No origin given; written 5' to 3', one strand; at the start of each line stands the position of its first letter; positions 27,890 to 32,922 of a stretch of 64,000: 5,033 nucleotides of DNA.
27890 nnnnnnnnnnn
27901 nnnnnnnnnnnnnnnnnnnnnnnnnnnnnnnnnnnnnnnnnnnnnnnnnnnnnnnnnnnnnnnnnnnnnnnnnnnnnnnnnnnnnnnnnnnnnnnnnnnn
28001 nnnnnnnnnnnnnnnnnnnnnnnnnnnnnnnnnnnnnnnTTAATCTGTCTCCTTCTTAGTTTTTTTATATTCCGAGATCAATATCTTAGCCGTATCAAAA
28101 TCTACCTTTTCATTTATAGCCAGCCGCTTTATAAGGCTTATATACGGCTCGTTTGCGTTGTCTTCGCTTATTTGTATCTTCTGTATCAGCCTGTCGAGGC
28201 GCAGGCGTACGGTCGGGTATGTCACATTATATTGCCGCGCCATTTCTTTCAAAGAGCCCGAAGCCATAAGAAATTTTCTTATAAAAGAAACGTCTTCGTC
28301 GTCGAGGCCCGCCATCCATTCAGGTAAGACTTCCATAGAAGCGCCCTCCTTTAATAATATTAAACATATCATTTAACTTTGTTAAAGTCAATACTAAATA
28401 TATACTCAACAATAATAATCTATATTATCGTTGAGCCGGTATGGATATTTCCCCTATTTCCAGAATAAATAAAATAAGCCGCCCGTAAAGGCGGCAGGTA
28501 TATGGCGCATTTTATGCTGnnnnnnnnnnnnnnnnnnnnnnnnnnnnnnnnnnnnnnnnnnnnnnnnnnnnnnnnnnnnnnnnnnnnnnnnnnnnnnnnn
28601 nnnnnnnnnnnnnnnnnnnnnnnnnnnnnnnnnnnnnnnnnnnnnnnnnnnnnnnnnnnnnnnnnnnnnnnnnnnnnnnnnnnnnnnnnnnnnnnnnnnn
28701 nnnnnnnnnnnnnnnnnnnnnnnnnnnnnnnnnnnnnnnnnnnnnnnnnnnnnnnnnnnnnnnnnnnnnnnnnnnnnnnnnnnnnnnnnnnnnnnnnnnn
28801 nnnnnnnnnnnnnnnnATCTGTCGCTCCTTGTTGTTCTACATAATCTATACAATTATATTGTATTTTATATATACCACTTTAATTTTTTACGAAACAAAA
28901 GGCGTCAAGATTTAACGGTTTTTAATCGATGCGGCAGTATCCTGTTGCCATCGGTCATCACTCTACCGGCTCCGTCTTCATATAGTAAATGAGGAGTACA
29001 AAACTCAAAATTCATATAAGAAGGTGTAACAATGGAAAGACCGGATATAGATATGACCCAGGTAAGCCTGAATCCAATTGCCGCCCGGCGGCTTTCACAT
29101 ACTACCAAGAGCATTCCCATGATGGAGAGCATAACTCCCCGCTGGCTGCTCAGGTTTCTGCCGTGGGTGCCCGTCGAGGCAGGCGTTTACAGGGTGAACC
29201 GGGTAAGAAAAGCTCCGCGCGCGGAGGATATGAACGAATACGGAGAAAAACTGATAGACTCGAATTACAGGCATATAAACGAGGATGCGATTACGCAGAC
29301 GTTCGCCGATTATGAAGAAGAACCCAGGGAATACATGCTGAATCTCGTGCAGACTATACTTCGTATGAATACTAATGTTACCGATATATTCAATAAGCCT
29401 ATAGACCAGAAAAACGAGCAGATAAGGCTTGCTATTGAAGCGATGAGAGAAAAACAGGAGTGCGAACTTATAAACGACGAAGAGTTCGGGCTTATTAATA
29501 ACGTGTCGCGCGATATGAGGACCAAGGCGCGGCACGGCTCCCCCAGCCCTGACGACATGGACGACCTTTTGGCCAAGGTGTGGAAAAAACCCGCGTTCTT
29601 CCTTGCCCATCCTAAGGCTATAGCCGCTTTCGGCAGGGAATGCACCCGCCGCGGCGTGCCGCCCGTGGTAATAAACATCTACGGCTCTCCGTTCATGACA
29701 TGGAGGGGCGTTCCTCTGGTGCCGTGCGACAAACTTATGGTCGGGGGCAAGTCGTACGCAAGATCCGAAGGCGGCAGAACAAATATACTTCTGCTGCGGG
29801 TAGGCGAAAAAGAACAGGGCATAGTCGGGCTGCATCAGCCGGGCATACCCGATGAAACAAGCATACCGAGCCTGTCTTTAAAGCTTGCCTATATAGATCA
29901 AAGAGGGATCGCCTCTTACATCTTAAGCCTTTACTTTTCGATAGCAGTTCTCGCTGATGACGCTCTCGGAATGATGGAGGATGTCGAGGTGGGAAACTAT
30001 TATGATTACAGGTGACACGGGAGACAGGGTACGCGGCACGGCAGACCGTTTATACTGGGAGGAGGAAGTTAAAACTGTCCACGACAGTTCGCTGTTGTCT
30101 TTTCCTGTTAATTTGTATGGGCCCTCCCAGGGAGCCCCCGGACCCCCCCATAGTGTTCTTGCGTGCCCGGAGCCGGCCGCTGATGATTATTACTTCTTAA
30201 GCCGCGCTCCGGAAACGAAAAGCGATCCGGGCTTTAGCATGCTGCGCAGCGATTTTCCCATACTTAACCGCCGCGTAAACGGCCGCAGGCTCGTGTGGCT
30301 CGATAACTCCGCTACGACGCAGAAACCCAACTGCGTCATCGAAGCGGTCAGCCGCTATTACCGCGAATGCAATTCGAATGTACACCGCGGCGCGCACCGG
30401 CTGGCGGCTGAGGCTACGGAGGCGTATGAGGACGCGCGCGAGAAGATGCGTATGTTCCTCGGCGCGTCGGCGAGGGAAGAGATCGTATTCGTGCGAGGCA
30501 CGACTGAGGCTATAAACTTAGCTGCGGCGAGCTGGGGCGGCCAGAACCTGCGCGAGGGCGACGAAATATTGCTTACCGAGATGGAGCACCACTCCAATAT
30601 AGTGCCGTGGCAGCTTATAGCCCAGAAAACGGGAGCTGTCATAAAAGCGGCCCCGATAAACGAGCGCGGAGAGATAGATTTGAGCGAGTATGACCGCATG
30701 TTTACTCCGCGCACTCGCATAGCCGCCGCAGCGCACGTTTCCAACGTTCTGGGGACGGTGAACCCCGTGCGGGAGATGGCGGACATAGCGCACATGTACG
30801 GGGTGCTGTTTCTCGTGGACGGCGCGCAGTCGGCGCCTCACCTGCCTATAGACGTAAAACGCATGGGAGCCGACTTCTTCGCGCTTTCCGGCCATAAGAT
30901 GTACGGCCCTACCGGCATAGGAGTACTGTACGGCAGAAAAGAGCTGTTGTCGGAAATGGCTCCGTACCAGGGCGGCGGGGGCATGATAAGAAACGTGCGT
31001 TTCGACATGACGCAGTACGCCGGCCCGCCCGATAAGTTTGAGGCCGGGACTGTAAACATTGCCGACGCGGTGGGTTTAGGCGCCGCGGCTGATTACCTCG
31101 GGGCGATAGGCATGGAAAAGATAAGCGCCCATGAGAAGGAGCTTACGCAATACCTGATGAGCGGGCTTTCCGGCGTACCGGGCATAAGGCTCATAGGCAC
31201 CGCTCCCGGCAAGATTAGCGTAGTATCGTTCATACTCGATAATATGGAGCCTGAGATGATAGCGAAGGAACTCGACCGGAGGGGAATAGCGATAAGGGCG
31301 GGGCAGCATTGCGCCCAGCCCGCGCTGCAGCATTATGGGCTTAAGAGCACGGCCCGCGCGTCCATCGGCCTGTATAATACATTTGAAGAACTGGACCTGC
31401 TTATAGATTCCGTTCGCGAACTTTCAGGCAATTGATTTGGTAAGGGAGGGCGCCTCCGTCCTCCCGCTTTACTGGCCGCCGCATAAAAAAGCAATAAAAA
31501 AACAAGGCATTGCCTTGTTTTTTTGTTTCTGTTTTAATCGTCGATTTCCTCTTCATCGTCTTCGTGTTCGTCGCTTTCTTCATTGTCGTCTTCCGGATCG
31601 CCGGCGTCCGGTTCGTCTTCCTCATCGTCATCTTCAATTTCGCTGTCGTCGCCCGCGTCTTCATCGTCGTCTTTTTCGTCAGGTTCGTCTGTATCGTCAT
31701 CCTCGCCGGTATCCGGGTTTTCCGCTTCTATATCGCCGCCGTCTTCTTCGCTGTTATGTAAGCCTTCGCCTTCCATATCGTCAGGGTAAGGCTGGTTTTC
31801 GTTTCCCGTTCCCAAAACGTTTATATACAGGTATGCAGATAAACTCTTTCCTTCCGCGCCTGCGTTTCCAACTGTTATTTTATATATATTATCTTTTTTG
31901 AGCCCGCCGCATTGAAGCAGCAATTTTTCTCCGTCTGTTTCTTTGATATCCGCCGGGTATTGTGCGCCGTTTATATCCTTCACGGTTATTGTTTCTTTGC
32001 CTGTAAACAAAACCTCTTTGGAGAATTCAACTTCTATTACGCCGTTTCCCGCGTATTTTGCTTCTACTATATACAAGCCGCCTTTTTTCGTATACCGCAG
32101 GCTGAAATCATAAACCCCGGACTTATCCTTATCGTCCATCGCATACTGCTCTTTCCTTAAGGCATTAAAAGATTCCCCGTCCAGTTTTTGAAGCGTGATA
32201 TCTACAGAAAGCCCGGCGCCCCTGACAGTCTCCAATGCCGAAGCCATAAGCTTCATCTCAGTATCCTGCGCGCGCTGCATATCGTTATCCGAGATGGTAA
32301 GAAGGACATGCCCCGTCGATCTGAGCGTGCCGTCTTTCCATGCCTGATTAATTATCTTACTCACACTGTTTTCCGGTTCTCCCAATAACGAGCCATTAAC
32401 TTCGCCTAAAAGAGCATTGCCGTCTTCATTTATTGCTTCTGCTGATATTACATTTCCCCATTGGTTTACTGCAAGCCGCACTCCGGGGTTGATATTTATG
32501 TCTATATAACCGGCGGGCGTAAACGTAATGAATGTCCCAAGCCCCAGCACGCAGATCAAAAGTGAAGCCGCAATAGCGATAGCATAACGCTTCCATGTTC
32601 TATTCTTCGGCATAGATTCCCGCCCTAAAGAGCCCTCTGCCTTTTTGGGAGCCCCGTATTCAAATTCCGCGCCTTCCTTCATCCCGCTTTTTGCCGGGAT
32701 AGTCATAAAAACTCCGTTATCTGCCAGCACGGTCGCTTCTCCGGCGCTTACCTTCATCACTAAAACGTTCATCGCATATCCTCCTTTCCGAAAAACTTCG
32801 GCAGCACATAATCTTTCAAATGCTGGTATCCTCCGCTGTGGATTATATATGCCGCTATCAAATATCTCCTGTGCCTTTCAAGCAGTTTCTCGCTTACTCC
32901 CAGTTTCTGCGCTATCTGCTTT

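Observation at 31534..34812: SigI/RsgI pair preceded by a lipoprotein that copies the RsgI sensor module; both end in long poly-acidic tails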

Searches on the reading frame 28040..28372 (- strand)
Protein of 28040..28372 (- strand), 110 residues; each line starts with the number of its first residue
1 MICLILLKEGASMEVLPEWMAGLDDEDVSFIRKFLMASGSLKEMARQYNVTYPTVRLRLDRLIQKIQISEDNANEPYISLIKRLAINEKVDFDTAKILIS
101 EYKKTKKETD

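Call 79: search_protein_families(library=pfam, proteins=[window:28040-28372:-], max_evalue=0.001)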
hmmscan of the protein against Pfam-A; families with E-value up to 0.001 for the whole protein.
window:28040-28372:- (110 aa): 3 families
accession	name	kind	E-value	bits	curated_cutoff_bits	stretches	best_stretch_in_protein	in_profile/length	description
PF09862.15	DUF2089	-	3.5e-18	65.5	33.4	1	23-68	1-46/47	Domain of unknown function (DUF2089)-HTH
PF22746.1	SHOCT-like_DUF2089-C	-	1.5e-07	31.2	27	1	76-107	1-32/32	SHOCT-like domain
PF13556.12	HTH_30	-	0.00064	19.9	27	1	31-69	5-43/59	PucR C-terminal helix-turn-helix domain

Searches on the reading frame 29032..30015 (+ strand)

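Call 79: search_protein_families(library=pfam, proteins=[window:29032-30015:+], max_evalue=0.001)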
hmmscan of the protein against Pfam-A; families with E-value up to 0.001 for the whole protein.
window:29032-30015:+ (327 aa): 1 family
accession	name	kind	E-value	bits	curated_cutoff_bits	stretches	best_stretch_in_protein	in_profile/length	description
PF19307.5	SrpI-like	-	4.9e-102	340.7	22.8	1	64-321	5-253/254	Type 2A encapsulin shell protein SrpI-like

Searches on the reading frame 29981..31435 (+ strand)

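Call 79: search_protein_families(library=pfam, proteins=[window:29981-31435:+], max_evalue=0.001)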
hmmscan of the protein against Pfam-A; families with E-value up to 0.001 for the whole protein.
window:29981-31435:+ (484 aa): 2 families
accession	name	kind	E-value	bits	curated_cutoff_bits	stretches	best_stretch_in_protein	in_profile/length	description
PF00266.25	Aminotran_5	-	1.8e-146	488.4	21.5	1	105-474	1-371/371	Aminotransferase class-V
PF01041.23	DegT_DnrJ_EryC1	-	0.00018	21.3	19.8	1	167-285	41-150/360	DegT/DnrJ/EryC1/StrS aminotransferase family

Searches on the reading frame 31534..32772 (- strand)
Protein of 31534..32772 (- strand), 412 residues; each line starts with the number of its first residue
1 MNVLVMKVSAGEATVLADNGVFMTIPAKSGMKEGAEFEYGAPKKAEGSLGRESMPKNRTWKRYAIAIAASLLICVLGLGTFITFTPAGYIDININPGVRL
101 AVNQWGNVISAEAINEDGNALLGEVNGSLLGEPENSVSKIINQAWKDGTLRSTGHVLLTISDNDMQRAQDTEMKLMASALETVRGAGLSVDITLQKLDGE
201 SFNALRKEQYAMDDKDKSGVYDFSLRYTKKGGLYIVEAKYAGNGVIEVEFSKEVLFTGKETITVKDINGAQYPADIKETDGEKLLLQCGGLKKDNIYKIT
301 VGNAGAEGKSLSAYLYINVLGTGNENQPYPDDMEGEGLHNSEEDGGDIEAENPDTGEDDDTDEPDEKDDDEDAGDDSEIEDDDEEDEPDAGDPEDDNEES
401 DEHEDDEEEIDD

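Call 3: search_protein_families(library=pfam, proteins=[window:31534-32772:-], max_evalue=1)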
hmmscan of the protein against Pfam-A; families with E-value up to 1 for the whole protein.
window:31534-32772:- (412 aa): 3 families
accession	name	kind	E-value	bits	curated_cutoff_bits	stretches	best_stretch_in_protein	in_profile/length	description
PF23750.1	RsgI_M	-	5.7e-16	59.8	25.3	1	88-209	2-122/133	Anti-sigma factor RsgI-like central domain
PF12791.13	RsgI_N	-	0.00025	21.3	25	1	4-39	5-39/40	Anti-sigma factor N-terminus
PF13786.12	DUF4179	-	0.18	12.7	30.1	1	56-88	2-30/94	Domain of unknown function (DUF4179)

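Call 4: search_protein_families(library=ncbifam, proteins=[window:31534-32772:-], max_evalue=1)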
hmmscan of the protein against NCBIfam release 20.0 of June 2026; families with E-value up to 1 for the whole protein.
window:31534-32772:- (412 aa): 0 families

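Call 36: find_homologous_proteins(query=window:31768-32772:-, max_evalue=0.001)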
Query window:31768-32772:- (335 aa): 4 proteins with E <= 0.001 among 2774 candidates.
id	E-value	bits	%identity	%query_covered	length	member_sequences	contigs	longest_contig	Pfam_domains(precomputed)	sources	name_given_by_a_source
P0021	3.1e-216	735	100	100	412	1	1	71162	PF23750.2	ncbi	-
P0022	4.1e-126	439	64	98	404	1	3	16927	PF23750.2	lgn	-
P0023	2.9e-114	400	61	98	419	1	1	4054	PF23750.2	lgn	-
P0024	2.7e-41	160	33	97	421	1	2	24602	PF23750.2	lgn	-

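Call 38: find_encoding_contigs(protein=P0021, flank=3000, max_places=2)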
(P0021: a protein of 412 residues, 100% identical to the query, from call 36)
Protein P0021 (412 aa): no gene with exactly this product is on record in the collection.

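Call 39: find_encoding_contigs(protein=P0022, flank=6000, max_places=3)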
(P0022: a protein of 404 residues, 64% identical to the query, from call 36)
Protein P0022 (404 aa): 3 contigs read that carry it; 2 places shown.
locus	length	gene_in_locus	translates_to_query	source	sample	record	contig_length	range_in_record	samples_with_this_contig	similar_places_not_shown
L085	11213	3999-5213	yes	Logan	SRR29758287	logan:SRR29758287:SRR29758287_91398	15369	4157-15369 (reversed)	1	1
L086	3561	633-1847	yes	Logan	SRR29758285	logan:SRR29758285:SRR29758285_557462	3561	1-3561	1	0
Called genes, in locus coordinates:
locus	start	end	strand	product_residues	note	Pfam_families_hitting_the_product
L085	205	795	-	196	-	-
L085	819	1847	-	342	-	PF00793:DAHP_synth_1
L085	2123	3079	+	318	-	PF23750:RsgI_M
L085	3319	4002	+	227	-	PF04542:Sigma70_r2 (weak)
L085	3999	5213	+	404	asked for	PF23750:RsgI_M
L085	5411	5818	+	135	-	PF00903:Glyoxalase, PF06983:3-dmu-9_3-mt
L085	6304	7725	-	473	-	PF00266:Aminotran_5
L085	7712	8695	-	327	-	PF19307:SrpI-like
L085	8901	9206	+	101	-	-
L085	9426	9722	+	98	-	PF09862:DUF2089, PF22746:SHOCT-like_DUF2089-C (weak)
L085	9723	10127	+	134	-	PF13273:DUF4064 (weak)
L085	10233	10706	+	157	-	PF13671:AAA_33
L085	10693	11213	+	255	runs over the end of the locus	PF04446:Thg1, PF14413:Thg1C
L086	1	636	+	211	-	?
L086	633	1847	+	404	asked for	PF23750:RsgI_M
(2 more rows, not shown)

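Call 40: find_encoding_contigs(protein=P0023, flank=6000, max_places=2)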
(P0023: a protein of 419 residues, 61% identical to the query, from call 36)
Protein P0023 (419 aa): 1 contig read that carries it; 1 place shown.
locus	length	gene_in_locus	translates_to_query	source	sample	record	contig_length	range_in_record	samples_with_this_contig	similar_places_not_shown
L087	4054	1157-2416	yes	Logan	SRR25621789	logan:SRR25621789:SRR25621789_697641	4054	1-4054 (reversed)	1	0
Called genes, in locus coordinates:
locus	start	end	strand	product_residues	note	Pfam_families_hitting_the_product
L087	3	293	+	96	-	?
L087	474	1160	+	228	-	PF04542:Sigma70_r2 (weak)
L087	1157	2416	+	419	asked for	PF23750:RsgI_M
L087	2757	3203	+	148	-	PF00903:Glyoxalase, PF06983:3-dmu-9_3-mt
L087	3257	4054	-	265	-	?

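Call 41: find_encoding_contigs(protein=P0024, flank=6000, max_places=2)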
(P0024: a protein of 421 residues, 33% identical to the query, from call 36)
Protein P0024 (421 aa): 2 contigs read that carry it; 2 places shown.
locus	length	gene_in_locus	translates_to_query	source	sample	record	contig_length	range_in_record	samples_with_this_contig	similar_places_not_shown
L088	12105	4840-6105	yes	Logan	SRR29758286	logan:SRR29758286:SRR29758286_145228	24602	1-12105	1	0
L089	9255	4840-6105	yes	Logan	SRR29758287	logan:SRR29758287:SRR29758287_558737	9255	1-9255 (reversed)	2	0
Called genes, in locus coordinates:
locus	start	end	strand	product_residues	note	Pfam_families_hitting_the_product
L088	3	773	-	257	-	?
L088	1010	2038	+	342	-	PF00356:LacI, PF00532:Peripla_BP_1, PF13377:Peripla_BP_3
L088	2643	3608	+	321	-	PF23750:RsgI_M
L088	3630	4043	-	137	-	-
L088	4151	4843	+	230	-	-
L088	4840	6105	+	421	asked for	PF23750:RsgI_M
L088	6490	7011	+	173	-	PF07155:ECF-ribofla_trS, PF12822:ECF_trnsprt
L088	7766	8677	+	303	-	PF00795:CN_hydrolase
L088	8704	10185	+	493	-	PF01120:Alpha_L_fucos, PF16757:Fucosidase_C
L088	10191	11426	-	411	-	PF07690:MFS_1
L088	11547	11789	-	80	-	-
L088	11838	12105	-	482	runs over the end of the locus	PF13320:GH123_cat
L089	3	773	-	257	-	?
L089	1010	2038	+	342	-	PF00356:LacI, PF00532:Peripla_BP_1, PF13377:Peripla_BP_3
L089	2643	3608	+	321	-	PF23750:RsgI_M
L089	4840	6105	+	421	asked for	PF23750:RsgI_M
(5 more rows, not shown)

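Call 55: predict_structure(alignment_id=A2)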
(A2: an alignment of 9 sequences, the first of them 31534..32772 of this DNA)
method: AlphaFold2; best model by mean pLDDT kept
length: 412 residues; sequences in the alignment: 9
mean_pLDDT: 64.0   pTM: 0.45
mean pLDDT of the five models: 64.0, 63.1, 62.3, 61.2, 59.7
residues with pLDDT >= 90: 10; 70-90: 209; 50-70: 66; < 50: 127
segments of 3 or more residues with pLDDT < 50: 43-55, 215-231, 305-308, 321-412
pLDDT, mean of each block of 10 residues (from residue 1): 87 87 83 82 40 47 73 76 80 80 86 79 71 87 80 71 75 81 74 67 64 48 45 68 84 71 82 87 86 79 57 64 31 29 27 27 33 30 33 35 37 35
secondary structure, 60 per line:
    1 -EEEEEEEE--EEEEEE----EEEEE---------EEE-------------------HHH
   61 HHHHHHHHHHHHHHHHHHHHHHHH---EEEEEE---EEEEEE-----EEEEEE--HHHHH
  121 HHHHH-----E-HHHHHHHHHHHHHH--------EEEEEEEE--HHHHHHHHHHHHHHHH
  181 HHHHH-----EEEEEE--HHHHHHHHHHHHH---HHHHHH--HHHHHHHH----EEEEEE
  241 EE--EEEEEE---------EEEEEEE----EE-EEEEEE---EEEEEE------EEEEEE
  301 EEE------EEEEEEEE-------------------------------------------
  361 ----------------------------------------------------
elements in order: E2-9 E12-17 E22-26 E36-38 H58-84 E88-93 E97-102 E108-113 H116-125 H133-146 E155-162 H165-185 E191-196 H199-211 H215-220 H223-230 E235-242 E245-250 E260-266 E274-279 E283-288 E295-303 E310-317

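Call 62: fold_search(model_id=the predicted structure, library=pdb)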
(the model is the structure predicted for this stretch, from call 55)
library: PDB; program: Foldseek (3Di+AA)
matches with E <= 10: 1487; with E <= 0.001: 28
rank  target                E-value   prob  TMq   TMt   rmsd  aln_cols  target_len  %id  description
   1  8t9n_A                4.6e-07  1.00  0.26  0.73   3.0       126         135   15  Bacillus subtilis RsgI GGG mutant (released 2023-09-20)
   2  8t9n_B                2.2e-06  1.00  0.24  0.80   3.0       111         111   14  Bacillus subtilis RsgI GGG mutant (released 2023-09-20)
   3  2c9r                  4.1e-05  1.00  0.18  0.61   4.0        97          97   12  apo-H91F CopC (released 2006-05-03)
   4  2ra1                  1.4e-04  1.00  0.20  0.20  14.5       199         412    8  Crystal structure of the N-terminal part of the bacterial S-layer protein SbsC (released 2008-08-19)
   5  8hdj_F                2.1e-04  1.00  0.25  0.61   4.0       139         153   19  Periplasmic domain of RsgI2 of Clostridium thermocellum (released 2023-05-17)
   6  9c14                  2.2e-04  1.00  0.17  0.55   4.3        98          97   21  Structure of the CopC-like domain of YcnJ (released 2025-08-06)
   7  5icu                  2.8e-04  1.00  0.17  0.56   4.0        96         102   14  The crystal structure of CopC from Methylosinus trichosporium OB3b (released 2016-04-06)
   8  8hdj_B                2.9e-04  1.00  0.25  0.63   4.0       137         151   18  Periplasmic domain of RsgI2 of Clostridium thermocellum (released 2023-05-17)
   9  3bc9_A                2.9e-04  1.00  0.17  0.13   3.9        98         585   15  Alpha-amylase B in complex with acarbose (released 2008-04-22)
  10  6tpb_MODEL_1_A        2.9e-04  1.00  0.18  0.59   3.8        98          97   10  NMR structure of the apo-form of Pseudomonas fluorescens CopC (released 2021-01-13)
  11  7bk6_AAA              3.5e-04  1.00  0.17  0.60   4.0        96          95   11  PfCopC mutant - D83A (released 2021-07-07)
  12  2ian_G                3.5e-04  1.00  0.14  0.26  14.5       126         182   13  Structural basis for recognition of mutant self by a tumor-specific, MHC class II-restricted TCR (released 2007-04-03)
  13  8q00_C                3.9e-04  1.00  0.18  0.24   3.4        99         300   14  TssM-Ub-PA complex - A USP-like DUB from B. pseudomallei (193-430) reacted with Ub-PA (released 2023-12-13)
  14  8hdj_H                3.9e-04  1.00  0.26  0.62   4.0       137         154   19  Periplasmic domain of RsgI2 of Clostridium thermocellum (released 2023-05-17)
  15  8ytq_C                3.9e-04  1.00  0.18  0.48   5.1       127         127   12  The structure of apoCopC from Thioalkalivibrio paradoxus (released 2024-04-24)
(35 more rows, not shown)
